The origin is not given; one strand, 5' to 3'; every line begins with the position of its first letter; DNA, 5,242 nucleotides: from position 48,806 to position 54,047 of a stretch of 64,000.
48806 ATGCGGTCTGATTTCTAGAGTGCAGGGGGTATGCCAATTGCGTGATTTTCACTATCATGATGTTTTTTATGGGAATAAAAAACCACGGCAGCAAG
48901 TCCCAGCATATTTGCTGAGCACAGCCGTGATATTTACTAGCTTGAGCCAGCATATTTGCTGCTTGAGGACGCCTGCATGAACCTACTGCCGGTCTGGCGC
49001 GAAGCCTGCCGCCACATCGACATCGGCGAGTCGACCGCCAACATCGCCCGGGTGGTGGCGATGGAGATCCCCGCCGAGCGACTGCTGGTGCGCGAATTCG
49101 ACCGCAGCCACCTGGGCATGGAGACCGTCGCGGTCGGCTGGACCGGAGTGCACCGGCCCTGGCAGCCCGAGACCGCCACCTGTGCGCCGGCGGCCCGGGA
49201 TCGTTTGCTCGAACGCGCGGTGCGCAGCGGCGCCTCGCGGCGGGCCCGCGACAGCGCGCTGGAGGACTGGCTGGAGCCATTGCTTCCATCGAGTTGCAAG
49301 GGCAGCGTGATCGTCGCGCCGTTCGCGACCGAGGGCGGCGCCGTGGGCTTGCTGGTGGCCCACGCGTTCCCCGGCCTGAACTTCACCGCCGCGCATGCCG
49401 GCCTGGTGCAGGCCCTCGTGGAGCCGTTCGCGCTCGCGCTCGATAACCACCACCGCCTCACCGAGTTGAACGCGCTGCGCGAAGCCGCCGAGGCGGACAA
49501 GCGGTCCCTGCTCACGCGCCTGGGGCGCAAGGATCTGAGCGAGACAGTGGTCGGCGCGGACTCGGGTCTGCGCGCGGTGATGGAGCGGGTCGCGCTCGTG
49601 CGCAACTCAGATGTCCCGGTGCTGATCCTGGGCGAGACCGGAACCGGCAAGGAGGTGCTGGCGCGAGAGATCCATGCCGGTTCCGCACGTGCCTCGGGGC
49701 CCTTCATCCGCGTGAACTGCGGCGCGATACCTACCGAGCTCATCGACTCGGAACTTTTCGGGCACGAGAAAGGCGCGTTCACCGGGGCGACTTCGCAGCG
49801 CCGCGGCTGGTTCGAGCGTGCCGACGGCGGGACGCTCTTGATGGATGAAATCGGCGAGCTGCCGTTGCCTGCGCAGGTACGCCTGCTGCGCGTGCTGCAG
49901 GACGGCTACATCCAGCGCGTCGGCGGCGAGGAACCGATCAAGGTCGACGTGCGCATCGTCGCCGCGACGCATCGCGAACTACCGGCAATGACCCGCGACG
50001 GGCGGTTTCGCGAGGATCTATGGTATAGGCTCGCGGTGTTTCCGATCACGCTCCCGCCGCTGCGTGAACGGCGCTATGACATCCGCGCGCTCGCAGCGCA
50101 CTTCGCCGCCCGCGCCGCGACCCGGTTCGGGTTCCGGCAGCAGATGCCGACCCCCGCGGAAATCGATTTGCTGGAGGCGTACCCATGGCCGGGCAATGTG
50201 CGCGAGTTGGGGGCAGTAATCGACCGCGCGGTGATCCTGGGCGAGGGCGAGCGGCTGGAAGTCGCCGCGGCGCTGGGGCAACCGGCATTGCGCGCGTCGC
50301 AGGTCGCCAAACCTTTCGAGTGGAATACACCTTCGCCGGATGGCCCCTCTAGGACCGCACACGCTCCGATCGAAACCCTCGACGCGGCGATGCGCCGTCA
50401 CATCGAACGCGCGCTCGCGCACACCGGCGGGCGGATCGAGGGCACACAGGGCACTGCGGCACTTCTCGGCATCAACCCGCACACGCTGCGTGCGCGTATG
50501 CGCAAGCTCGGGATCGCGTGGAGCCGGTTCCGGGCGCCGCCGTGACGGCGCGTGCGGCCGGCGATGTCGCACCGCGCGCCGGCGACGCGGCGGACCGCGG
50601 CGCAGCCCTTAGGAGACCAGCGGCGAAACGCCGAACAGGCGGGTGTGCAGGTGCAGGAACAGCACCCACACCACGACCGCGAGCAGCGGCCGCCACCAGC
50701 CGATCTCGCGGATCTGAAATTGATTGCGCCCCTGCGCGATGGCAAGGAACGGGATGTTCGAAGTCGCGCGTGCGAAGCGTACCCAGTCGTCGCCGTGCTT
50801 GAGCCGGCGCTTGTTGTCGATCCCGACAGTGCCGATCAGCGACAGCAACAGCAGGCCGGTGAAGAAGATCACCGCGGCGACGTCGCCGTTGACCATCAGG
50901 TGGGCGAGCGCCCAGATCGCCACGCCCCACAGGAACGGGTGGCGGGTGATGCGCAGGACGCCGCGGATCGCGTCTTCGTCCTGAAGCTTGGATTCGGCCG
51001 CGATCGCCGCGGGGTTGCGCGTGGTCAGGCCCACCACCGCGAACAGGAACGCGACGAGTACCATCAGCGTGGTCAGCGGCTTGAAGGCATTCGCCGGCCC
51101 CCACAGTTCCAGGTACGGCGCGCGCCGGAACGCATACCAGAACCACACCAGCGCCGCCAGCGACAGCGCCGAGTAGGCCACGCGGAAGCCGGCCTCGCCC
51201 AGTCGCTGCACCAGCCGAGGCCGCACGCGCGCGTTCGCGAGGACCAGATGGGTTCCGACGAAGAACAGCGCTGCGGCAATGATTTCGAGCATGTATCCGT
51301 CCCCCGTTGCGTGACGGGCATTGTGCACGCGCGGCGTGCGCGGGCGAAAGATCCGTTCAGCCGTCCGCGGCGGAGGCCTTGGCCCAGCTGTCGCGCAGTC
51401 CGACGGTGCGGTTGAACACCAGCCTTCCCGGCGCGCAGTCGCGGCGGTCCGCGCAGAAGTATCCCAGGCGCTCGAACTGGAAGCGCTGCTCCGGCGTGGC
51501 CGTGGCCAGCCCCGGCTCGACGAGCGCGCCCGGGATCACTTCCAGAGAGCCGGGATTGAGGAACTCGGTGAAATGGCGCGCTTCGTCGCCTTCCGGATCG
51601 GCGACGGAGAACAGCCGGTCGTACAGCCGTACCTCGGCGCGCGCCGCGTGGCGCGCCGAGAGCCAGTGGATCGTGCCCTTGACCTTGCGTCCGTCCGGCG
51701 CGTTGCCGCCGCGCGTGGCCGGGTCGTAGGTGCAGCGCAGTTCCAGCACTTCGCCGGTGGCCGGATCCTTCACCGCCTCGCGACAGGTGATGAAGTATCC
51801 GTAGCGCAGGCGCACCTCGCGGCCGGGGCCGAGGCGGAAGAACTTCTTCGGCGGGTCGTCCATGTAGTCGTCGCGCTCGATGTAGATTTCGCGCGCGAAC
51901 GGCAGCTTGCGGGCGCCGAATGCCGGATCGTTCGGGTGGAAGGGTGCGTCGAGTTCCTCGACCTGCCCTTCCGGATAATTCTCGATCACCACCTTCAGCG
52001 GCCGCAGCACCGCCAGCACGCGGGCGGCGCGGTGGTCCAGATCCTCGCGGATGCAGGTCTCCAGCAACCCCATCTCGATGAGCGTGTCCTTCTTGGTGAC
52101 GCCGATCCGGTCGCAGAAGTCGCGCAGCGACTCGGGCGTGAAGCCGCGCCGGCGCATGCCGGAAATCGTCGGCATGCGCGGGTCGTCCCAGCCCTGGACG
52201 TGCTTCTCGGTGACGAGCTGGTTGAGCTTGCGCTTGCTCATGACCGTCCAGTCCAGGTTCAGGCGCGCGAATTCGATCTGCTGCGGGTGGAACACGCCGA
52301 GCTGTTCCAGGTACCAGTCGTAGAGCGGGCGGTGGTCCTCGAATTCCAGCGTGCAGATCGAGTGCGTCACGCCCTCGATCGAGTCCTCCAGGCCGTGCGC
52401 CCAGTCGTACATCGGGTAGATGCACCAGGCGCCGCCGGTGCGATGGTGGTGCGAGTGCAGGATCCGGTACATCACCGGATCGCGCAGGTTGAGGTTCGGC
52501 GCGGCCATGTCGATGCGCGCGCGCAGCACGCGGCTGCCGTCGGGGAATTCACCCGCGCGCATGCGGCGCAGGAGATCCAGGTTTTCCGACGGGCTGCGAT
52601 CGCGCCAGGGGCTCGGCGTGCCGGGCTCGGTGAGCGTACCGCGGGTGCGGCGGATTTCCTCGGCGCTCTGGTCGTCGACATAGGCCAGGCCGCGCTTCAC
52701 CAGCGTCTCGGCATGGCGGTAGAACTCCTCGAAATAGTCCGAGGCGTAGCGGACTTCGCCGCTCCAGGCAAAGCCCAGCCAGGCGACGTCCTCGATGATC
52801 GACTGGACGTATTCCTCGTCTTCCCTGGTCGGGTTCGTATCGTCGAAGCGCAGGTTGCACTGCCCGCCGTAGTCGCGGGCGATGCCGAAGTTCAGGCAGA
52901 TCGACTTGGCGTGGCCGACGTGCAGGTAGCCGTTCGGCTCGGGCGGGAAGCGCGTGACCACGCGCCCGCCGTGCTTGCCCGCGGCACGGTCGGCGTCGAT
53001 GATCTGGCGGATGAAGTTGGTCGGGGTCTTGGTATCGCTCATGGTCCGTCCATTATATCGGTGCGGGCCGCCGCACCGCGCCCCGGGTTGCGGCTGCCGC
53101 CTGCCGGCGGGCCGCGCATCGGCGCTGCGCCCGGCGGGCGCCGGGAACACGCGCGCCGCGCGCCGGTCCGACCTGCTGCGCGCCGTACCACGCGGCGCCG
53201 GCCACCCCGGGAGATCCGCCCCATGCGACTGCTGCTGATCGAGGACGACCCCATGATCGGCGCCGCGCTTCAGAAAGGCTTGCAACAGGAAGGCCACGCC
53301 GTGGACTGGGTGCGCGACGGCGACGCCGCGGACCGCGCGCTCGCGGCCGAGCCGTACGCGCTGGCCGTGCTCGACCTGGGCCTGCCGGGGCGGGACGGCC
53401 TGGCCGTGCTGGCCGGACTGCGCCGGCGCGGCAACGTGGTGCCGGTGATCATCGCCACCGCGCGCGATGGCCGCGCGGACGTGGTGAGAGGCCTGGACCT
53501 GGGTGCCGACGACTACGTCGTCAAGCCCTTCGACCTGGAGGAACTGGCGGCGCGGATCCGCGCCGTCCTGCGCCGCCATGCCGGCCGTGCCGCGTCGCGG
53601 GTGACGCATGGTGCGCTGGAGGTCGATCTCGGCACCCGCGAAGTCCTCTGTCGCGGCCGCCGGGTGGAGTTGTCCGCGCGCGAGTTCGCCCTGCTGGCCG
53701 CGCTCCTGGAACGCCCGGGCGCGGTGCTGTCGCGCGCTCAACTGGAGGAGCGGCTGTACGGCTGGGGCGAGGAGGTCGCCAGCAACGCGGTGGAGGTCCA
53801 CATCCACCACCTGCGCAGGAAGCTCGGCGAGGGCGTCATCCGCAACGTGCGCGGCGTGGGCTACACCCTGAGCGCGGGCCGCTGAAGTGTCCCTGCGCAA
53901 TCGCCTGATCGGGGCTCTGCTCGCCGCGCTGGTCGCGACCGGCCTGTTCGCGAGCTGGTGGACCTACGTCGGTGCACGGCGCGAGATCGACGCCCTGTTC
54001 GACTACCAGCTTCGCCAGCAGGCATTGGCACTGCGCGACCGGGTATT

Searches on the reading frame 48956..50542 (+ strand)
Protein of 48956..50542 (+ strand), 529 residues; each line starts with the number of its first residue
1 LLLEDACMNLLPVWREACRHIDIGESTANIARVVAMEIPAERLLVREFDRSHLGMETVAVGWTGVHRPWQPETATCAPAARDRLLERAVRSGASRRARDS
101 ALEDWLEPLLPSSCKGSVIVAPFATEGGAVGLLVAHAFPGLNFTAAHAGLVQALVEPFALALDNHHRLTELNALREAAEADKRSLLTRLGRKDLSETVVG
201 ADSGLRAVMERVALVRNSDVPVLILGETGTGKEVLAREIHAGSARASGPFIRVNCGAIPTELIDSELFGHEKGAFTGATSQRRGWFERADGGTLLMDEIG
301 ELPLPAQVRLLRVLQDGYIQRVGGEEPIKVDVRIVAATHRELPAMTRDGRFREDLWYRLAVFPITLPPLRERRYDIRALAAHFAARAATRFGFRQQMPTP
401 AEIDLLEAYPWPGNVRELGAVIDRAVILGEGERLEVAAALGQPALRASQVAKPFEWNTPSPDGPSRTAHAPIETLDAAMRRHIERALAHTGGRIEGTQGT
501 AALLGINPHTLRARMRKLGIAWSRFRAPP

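Call 59: search_protein_families(library=pfam, proteins=[window:48956-50542:+], max_evalue=0.0001)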
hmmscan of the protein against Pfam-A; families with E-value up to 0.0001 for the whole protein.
window:48956-50542:+ (529 aa): 4 families
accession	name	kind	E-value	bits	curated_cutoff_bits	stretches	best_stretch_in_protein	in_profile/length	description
PF00158.32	Sigma54_activat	-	1.2e-68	230.5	20.2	1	199-364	2-167/168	Sigma-54 interaction domain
PF14532.12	Sigma54_activ_2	-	5.7e-19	69.2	25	1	201-369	3-138/138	Sigma-54 interaction domain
PF25601.1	AAA_lid_14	-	1.9e-17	63.3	27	1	370-437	1-68/87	AAA+ ATPase lid domain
PF02954.25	HTH_8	-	9.1e-06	25.7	22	1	480-518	7-42/42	Bacterial regulatory protein, Fis family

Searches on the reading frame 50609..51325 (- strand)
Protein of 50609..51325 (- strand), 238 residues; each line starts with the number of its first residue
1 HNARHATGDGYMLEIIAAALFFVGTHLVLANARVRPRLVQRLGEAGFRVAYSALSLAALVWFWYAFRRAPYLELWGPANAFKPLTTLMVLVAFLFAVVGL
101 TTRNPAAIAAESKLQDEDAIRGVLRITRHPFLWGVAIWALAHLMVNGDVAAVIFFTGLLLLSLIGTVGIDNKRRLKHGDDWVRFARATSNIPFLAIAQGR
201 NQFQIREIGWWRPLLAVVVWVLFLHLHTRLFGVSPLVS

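Call 102: search_protein_families(library=pfam, proteins=[window:50609-51325:-], max_evalue=0.001)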
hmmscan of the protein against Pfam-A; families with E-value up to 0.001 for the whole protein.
window:50609-51325:- (238 aa): 1 family
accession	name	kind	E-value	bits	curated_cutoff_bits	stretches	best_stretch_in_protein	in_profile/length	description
PF07298.16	NnrU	-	2.2e-51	174.6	24.7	1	15-235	2-188/188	NnrU protein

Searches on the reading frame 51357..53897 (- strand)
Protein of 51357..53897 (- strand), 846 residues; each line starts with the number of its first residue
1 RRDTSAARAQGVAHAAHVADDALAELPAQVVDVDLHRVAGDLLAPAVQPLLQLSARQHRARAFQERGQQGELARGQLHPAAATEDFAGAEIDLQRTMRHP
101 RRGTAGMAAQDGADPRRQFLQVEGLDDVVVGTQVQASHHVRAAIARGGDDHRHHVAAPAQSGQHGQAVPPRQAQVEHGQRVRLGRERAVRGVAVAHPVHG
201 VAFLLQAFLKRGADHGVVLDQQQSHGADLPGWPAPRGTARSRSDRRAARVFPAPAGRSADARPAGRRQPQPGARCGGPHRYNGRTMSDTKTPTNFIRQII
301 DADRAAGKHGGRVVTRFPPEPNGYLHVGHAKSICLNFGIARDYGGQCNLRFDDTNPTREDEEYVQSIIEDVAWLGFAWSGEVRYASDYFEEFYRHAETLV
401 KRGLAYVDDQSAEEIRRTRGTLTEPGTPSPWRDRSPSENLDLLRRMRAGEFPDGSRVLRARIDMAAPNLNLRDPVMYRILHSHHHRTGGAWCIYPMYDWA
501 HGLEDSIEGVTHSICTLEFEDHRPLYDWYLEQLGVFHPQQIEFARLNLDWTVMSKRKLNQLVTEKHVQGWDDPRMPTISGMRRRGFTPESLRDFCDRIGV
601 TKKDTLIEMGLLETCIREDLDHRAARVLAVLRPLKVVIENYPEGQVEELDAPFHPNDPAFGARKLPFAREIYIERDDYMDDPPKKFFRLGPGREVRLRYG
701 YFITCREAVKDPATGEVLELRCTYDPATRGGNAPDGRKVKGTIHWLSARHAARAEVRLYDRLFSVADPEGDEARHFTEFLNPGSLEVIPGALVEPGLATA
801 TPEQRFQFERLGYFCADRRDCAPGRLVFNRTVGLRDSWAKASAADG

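Call 59: search_protein_families(library=pfam, proteins=[window:51357-53897:-], max_evalue=0.0001)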
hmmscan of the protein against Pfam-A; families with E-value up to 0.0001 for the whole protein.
window:51357-53897:- (846 aa): 3 families
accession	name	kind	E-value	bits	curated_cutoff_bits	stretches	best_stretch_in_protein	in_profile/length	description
PF00749.27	tRNA-synt_1c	-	3.7e-109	364.9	23.4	1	313-621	2-313/314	tRNA synthetases class I (E and Q), catalytic domain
PF03950.23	tRNA-synt_1c_C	-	1.2e-29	102.8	23.9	1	624-725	1-91/91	tRNA synthetases class I (E and Q), anti-codon binding domain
PF20974.2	tRNA-synt_1c_C2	-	9.4e-24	84.3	23.9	1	742-817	1-69/69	tRNA synthetases class I (E and Q), anti-codon binding domain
